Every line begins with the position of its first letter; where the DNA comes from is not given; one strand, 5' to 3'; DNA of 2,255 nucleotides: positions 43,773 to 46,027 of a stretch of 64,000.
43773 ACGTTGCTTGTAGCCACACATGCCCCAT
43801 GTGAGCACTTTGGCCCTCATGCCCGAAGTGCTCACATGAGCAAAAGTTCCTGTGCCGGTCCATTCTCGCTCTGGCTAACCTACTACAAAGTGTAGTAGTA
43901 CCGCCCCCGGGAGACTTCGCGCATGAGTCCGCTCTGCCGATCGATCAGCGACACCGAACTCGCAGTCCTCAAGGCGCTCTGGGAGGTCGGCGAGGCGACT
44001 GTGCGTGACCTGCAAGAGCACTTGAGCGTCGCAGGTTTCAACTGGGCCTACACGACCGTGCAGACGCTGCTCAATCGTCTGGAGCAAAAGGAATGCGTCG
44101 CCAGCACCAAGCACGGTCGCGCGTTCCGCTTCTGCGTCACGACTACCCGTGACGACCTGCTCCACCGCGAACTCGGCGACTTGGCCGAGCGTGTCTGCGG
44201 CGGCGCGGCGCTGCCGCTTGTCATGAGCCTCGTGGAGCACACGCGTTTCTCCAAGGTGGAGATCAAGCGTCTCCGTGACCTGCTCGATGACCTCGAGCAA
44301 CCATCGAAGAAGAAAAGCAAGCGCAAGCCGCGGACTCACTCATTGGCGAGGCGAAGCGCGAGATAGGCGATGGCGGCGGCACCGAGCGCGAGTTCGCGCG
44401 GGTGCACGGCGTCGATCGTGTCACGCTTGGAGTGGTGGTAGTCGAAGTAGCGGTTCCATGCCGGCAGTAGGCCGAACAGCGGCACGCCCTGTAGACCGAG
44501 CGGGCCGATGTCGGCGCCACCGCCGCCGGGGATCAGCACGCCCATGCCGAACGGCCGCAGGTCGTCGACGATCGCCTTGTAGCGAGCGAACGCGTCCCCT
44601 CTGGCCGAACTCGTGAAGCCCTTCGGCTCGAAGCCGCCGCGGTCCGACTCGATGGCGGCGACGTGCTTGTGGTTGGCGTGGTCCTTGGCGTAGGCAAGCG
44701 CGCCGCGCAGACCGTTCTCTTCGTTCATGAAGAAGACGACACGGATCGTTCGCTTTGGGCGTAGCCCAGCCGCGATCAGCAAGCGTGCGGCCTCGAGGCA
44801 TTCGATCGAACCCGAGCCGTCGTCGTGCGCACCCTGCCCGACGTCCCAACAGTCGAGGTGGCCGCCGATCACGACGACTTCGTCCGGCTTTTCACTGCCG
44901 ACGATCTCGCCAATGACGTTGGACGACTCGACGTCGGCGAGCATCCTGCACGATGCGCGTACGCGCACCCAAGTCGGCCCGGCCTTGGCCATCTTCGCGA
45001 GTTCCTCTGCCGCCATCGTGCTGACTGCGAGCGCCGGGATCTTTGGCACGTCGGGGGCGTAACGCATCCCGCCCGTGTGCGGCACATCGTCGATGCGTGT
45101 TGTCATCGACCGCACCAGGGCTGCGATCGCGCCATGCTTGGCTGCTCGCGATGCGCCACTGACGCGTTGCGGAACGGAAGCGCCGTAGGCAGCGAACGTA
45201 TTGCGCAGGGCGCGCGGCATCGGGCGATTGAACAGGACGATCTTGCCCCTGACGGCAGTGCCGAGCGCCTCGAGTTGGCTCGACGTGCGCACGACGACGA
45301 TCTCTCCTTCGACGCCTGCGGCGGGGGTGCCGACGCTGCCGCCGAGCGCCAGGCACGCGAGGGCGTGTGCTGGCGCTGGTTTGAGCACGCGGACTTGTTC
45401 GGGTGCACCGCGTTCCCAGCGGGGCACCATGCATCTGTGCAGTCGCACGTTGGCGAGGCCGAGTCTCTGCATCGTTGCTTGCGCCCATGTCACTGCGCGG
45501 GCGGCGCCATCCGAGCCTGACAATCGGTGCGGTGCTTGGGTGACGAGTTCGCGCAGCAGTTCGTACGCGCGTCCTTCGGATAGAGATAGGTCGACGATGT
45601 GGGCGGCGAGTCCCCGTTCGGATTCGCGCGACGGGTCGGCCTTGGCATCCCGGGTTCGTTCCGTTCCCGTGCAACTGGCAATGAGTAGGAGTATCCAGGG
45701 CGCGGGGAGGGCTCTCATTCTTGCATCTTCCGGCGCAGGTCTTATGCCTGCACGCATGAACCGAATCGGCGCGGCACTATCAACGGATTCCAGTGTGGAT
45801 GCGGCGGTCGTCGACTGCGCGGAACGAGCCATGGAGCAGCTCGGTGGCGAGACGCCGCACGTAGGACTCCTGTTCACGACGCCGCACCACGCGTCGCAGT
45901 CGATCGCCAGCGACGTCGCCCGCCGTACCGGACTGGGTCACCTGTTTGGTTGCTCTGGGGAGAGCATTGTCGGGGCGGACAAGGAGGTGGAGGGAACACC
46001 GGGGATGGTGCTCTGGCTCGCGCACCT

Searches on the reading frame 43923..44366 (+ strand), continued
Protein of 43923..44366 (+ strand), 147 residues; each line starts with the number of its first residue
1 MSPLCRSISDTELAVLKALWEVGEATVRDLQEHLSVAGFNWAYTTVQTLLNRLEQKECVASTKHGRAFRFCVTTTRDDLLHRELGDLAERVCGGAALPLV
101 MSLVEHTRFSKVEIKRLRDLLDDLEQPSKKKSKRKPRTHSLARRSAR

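Call 72: search_solved_structures(query=window:43923-44363:+, max_evalue=0.001, show_alignments=2)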
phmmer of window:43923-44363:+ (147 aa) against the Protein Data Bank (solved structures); distinct sequences matched with E-value up to 0.001: 6.
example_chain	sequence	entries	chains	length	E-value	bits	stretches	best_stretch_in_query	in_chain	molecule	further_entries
2k4b_A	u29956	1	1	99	1.7e-08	37.9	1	7-70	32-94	Transcriptional regulator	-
2g9w_A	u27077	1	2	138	4.4e-08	36.5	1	7-125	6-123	conserved hypothetical protein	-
1sd6_A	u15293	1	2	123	6e-08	36.1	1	7-122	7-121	Methicillin resistance regulatory protein mecI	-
1okr_A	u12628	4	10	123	1.2e-07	35.2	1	7-122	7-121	METHICILLIN RESISTANCE REGULATORY PROTEIN MECI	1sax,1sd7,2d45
1sd4_A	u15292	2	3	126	3e-06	30.6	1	9-125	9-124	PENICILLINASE REPRESSOR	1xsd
1p6r_A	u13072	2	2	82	4.3e-06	30.1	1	7-78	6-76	Penicillinase repressor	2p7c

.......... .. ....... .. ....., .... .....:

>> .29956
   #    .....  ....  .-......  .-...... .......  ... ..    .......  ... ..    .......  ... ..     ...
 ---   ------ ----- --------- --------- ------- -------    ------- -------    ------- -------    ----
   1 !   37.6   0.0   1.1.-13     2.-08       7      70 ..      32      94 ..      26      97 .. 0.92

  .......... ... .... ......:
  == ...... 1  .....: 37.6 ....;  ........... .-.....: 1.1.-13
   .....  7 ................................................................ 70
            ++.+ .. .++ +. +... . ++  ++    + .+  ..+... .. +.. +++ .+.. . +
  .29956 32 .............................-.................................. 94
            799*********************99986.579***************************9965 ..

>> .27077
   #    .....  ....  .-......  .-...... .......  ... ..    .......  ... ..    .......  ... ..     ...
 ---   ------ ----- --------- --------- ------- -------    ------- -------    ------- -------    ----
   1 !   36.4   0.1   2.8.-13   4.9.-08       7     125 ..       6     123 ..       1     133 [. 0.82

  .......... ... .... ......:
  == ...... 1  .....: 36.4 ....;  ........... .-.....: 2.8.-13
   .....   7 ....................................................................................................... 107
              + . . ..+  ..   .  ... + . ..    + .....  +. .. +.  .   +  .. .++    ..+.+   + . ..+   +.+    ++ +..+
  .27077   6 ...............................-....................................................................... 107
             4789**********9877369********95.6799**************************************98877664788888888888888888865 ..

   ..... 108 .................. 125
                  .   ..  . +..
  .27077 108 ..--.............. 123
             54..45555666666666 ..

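Call 73: search_solved_structures(query=window:43923-44363:+, max_evalue=0.001, show_alignments=5)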
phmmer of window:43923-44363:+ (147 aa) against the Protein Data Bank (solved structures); distinct sequences matched with E-value up to 0.001: 6.
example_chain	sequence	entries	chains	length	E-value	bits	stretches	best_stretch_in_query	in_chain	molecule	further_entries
2k4b_A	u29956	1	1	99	1.7e-08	37.9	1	7-70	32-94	Transcriptional regulator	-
2g9w_A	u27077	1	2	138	4.4e-08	36.5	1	7-125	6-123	conserved hypothetical protein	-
1sd6_A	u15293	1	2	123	6e-08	36.1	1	7-122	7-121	Methicillin resistance regulatory protein mecI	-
1okr_A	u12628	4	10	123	1.2e-07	35.2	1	7-122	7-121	METHICILLIN RESISTANCE REGULATORY PROTEIN MECI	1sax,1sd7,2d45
1sd4_A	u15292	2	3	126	3e-06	30.6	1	9-125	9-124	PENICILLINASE REPRESSOR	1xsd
1p6r_A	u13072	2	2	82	4.3e-06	30.1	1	7-78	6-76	Penicillinase repressor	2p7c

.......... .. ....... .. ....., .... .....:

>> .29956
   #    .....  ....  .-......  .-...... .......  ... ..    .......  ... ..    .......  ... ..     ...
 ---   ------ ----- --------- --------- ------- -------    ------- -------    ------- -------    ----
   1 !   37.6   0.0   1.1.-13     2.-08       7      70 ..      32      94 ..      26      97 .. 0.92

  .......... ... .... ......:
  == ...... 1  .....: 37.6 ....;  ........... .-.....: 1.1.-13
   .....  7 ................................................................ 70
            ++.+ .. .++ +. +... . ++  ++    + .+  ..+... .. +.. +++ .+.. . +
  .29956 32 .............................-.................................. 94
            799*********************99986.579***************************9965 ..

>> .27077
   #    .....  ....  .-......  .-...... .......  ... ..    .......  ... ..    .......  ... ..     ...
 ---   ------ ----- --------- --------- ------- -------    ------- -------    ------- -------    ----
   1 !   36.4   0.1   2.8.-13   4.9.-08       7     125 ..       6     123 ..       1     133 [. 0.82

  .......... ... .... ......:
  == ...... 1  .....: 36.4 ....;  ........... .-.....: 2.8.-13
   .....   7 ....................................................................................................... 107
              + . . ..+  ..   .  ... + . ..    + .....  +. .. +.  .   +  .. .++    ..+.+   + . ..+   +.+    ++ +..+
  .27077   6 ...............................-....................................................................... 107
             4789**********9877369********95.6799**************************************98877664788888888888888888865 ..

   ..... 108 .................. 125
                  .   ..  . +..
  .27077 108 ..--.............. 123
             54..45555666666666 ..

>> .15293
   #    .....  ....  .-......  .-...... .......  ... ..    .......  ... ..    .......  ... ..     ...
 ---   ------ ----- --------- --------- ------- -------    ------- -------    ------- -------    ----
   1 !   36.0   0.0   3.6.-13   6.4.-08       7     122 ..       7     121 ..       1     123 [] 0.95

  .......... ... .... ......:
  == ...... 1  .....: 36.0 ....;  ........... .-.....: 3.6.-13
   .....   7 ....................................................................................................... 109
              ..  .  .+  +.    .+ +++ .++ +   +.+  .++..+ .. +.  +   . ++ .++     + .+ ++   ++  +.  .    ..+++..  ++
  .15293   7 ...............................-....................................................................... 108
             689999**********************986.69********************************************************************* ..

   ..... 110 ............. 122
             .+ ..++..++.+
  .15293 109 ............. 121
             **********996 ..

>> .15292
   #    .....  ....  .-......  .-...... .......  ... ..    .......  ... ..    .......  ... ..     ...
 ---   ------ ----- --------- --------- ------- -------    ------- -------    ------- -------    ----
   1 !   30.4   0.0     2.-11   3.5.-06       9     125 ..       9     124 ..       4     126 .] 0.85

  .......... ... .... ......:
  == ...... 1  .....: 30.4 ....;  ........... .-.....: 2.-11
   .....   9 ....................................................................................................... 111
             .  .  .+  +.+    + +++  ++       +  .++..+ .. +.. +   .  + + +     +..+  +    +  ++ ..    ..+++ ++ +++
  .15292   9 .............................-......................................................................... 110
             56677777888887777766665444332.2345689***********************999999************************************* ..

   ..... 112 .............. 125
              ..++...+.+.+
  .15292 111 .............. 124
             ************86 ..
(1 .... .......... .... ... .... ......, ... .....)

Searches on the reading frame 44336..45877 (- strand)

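Call 6: search_protein_families(library=pfam, proteins=[window:44336-45877:-], max_evalue=0.001)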
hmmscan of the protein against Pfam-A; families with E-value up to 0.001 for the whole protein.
window:44336-45877:- (513 aa): 3 families
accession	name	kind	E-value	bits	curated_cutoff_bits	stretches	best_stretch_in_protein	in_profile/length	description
PF04389.22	Peptidase_M28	-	1.6e-26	93.7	21.3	1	320-505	1-191/193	Peptidase family M28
PF01546.33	Peptidase_M20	-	1.8e-06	28.5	24.6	1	347-405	30-88/206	Peptidase family M20/M25/M40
PF02225.27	PA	-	2.4e-05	24.8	23.9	1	190-293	2-95/95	PA domain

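Call 66: search_protein_families(library=ncbifam, proteins=[window:44339-45718:-], max_evalue=0.00001)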
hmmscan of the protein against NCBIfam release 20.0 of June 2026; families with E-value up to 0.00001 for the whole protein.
window:44339-45718:- (460 aa): 9 families
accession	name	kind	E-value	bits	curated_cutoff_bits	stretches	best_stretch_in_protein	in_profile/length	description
NF045908.1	AminopepLapALeg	equivalog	1.4e-11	43.9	600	1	272-363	197-291/396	aminopeptidase LapA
NF006771.0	PRK09290.1-5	subfamily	9.2e-08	31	399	1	265-335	59-128/413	allantoate amidohydrolase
NF058540.1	Ncarbamyl_ErtE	equivalog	1.7e-07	30.2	520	1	264-335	61-131/418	N-carbamyl-l-glutamate amidohydrolase ErtE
NF006768.0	PRK09290.1-1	equivalog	3.5e-07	29.4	532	1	266-343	60-135/411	allantoate deiminase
NF006113.0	PRK08262.1-4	equivalog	3.5e-07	29.3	503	1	289-344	159-215/510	M20 family peptidase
TIGR01879.1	hydantase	subfamily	4.1e-07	29.3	204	1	255-335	43-122/401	hydantoinase/carbamoylase family amidase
NF006111.0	PRK08262.1-1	equivalog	7.9e-07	28.1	825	1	289-349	151-212/493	M20 family peptidase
TIGR03176.1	AllC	equivalog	8.6e-07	28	597.75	1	265-357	55-150/406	allantoate deiminase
NF006770.0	PRK09290.1-4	equivalog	8.7e-06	24.7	372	0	273-336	64-126/403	allantoate amidohydrolase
